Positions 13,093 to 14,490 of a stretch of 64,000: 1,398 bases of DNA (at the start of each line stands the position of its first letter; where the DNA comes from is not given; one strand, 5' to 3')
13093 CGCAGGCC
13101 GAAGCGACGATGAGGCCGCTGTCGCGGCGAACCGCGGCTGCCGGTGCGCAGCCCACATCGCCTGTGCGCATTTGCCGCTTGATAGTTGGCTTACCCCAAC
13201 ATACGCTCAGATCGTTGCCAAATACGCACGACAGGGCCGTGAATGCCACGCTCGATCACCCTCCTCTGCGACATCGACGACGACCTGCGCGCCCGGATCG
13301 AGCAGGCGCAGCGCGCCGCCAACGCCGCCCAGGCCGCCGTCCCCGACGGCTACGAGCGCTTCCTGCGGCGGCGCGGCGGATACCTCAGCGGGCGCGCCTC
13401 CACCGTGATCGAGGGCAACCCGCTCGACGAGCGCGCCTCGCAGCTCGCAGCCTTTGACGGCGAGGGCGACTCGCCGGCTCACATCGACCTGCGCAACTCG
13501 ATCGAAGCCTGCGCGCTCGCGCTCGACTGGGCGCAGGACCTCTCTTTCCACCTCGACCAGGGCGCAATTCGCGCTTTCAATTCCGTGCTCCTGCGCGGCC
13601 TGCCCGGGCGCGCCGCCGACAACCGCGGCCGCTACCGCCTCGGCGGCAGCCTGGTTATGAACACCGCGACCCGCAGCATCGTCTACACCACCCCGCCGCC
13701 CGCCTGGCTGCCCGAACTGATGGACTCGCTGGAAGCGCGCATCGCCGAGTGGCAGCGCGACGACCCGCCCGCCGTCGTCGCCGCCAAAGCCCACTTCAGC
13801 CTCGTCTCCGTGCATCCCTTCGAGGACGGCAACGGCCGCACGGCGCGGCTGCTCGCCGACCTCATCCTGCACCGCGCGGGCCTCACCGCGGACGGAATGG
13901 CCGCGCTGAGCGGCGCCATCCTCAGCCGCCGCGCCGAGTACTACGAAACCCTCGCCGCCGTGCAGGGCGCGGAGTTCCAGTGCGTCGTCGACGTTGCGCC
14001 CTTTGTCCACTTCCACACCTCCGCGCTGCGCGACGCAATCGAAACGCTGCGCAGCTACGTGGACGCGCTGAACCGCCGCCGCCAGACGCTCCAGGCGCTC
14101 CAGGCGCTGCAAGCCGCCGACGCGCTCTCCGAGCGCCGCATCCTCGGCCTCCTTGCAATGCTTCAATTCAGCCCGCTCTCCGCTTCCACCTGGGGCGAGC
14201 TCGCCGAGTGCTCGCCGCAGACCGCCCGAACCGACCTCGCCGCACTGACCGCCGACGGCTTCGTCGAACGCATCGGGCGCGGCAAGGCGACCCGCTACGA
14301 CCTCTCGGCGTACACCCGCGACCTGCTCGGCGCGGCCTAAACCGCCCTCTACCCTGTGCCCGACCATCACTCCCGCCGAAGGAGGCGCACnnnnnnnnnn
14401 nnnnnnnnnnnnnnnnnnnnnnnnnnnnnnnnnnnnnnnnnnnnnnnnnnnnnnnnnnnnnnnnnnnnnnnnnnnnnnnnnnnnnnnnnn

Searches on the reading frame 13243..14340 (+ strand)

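Call 24: search_protein_families(library=pfam, proteins=[window:13243-14340:+], max_evalue=0.001)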
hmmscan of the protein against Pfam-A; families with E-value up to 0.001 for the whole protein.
window:13243-14340:+ (365 aa): 2 families
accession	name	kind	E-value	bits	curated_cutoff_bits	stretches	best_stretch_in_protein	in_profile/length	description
PF02661.23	Fic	-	1.8e-16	61.2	24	1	104-209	2-93/93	Fic/DOC family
PF24033.1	DUF7342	-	0.00024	21.5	31.6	0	311-355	17-61/150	Family of unknown function (DUF7342)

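Call 47: search_protein_families(library=padloc, proteins=[window:13243-14340:+], max_evalue=0.001)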
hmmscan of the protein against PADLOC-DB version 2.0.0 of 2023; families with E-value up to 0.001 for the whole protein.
window:13243-14340:+ (365 aa): 7 families
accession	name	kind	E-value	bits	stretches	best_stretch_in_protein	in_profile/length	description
PDLC03963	SoFic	-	2.5e-40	137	1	50-352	61-349/361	-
PDLC04966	PDC-S24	-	4.7e-19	66.6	1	139-244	263-372/497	-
PDLC04839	PDC-S04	-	5.4e-11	40.5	1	171-216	119-166/205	-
PDLC04840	PDC-S04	-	1.1e-10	39.7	1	102-206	72-171/227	-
PDLC04836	PDC-S04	-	1e-06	26.1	1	103-239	88-211/244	-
PDLC04838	PDC-S04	-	3.9e-06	24.8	1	180-216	133-169/209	-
PDLC04837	PDC-S04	-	0.0005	17.4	1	158-204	131-178/234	-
